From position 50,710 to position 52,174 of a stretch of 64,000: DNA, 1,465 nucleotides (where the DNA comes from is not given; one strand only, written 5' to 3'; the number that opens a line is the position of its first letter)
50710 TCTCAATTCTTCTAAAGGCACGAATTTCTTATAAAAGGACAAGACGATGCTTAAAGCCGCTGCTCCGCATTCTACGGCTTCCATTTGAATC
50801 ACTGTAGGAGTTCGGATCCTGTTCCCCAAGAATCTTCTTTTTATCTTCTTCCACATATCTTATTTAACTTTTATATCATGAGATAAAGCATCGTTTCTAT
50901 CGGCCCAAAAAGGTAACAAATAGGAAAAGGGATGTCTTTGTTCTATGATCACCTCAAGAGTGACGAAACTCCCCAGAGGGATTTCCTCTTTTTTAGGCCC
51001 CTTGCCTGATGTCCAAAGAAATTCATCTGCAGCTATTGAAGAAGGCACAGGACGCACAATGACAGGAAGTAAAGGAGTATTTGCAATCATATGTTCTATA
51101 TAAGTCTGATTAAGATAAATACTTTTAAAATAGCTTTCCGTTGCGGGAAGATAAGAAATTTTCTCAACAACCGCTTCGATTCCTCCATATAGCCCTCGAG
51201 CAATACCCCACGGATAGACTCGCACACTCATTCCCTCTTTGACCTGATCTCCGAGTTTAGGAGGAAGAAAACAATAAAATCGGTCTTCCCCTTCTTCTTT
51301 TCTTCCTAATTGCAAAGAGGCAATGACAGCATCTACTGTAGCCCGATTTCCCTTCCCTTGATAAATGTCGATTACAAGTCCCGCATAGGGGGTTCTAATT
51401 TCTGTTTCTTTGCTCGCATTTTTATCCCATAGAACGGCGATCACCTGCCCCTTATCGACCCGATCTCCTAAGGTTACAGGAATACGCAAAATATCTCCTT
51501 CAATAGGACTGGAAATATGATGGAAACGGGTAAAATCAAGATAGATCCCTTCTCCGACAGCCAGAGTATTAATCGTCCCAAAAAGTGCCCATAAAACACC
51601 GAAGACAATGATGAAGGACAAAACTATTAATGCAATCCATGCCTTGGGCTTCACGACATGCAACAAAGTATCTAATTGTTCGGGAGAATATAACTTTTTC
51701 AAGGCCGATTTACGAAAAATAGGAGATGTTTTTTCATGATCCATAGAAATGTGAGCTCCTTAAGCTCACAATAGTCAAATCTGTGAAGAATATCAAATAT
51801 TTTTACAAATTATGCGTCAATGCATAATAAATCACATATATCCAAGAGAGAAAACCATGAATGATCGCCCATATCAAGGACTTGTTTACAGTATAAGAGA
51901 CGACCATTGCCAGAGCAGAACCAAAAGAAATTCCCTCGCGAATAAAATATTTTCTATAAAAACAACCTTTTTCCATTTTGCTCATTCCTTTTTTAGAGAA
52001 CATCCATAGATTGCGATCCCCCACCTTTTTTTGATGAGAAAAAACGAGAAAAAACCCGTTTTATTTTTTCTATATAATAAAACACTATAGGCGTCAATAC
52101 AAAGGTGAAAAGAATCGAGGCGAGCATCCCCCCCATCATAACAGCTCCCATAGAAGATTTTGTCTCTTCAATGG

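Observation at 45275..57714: A TetR/TolC/MFP/RND pump and an NHLP-type C39 bacteriocin exporter fused in one 12.4 kb gene string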

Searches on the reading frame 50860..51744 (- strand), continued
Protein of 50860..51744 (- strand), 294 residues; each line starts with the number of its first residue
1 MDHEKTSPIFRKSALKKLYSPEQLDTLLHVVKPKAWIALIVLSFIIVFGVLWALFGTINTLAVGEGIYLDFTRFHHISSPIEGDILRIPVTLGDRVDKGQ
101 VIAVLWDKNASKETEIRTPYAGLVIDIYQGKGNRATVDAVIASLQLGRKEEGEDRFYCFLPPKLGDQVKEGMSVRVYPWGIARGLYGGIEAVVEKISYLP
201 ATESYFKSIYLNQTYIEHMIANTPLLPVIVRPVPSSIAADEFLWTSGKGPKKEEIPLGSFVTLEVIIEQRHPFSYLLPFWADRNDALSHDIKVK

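Call 74: find_related_loci(query=A2, collection=metagenome_contigs, flank=10000)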
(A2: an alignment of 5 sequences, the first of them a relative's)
Query A2 (294 aa) in metagenome_contigs; peptide patterns used: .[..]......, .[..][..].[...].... (x = any residue, [..] = any of these).
600 stretches matched a pattern (row limit reached: there are more); 439 encode a relative of the query (tblastn E <= 1e-3); the best 80 are kept; 80 distinct loci.
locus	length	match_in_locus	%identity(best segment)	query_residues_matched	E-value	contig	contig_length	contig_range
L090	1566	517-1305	29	9-276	4e-37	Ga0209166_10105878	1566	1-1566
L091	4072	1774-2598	32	4-283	6e-36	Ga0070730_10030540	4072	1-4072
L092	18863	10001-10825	31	5-280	3e-35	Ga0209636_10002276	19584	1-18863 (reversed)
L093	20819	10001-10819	30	5-278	7e-35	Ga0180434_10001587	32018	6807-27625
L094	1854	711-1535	31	4-283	2e-33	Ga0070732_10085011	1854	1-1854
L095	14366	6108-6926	33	9-278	7e-33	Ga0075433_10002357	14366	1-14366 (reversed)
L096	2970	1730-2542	28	9-279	4e-31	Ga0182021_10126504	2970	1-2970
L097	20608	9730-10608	26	9-282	1e-30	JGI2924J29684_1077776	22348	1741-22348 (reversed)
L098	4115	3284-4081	28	9-278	9e-31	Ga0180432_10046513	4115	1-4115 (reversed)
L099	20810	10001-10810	29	11-281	4e-30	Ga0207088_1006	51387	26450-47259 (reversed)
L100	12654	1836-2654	25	9-282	3e-30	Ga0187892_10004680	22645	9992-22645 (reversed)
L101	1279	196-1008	29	9-278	4e-30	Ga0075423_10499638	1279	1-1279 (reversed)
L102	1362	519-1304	29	9-277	7e-30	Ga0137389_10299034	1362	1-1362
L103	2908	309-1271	25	9-293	1e-28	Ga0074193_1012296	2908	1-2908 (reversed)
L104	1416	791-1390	31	1-203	8e-29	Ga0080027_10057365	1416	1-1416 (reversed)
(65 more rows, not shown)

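Call 83: find_encoding_contigs(protein=P0010, flank=10000, max_places=2)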
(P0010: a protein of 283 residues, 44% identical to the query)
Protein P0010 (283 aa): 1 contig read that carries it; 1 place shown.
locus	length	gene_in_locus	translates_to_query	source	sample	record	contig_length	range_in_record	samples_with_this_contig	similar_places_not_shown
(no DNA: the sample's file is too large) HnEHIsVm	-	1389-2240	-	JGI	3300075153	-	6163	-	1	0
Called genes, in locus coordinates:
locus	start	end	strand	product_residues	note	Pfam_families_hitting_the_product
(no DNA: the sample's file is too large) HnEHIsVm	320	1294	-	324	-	PF02016:Peptidase_S66, PF17676:Peptidase_S66C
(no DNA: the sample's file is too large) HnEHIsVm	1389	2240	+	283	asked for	PF00364:Biotin_lipoyl, PF25917:BSH_RND (faint)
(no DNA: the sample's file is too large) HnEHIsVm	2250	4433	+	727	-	PF03412:Peptidase_C39, PF00664:ABC_membrane, PF00005:ABC_tran, PF02463:SMC_N (faint)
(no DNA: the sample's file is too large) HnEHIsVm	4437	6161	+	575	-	?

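Call 84: find_encoding_contigs(protein=P0014, flank=10000, max_places=2)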
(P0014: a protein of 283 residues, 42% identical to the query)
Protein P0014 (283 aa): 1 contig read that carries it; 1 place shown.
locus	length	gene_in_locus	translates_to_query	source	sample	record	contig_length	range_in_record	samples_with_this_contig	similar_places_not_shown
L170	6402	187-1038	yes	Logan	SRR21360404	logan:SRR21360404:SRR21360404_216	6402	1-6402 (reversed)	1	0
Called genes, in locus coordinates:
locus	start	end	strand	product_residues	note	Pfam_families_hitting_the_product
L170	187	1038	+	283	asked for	PF00364:Biotin_lipoyl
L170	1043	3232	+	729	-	PF03412:Peptidase_C39, PF00664:ABC_membrane, PF00005:ABC_tran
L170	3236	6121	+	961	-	PF00664:ABC_membrane, PF00005:ABC_tran, PF02463:SMC_N (faint)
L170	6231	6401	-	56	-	?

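Call 85: find_encoding_contigs(protein=P0009, flank=10000, max_places=2)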
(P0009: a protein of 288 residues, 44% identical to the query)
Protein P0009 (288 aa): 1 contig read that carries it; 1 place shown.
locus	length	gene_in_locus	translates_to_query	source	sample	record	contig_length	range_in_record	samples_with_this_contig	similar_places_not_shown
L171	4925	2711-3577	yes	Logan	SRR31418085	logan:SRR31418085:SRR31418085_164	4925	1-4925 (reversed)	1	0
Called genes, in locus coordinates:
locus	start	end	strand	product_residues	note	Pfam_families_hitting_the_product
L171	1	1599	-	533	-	?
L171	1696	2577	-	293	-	PF01697:Glyco_transf_92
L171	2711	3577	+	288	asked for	PF00364:Biotin_lipoyl (faint)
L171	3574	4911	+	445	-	PF03412:Peptidase_C39, PF00664:ABC_membrane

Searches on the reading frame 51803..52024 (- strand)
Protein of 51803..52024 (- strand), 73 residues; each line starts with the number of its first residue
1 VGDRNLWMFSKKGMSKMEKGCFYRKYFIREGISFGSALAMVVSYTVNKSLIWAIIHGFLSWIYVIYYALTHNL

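Call 4: search_protein_families(library=ncbifam, proteins=[window:51803-52024:-], max_evalue=0.01)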
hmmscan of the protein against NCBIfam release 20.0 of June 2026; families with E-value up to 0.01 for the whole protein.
window:51803-52024:- (73 aa): 0 families

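Call 5: search_protein_families(library=pfam, proteins=[window:51803-52024:-], max_evalue=0.01)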
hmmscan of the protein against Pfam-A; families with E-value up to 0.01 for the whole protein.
window:51803-52024:- (73 aa): 0 families

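Call 55: search_protein_families(library=pfam, proteins=[window:51803-51985:-], max_evalue=1)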
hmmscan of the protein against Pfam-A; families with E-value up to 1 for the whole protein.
window:51803-51985:- (60 aa): 1 family
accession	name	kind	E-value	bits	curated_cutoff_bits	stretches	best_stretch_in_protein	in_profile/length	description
PF25056.1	DUF7793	-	0.15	12.5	26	1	11-38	56-83/113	Domain of unknown function (DUF7793)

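Call 66: search_protein_families(library=ncbifam, proteins=[window:51803-51985:-], max_evalue=0.5)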
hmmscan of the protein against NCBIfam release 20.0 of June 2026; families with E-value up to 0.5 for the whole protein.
window:51803-51985:- (60 aa): 0 families
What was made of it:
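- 51803..51985 (-): 60-aa small hydrophobic protein with two hydrophobic stretches; first gene of the exporter module, not of the pump. It has no Pfam or NCBIfam family (calls 4, 5, 55, 66).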
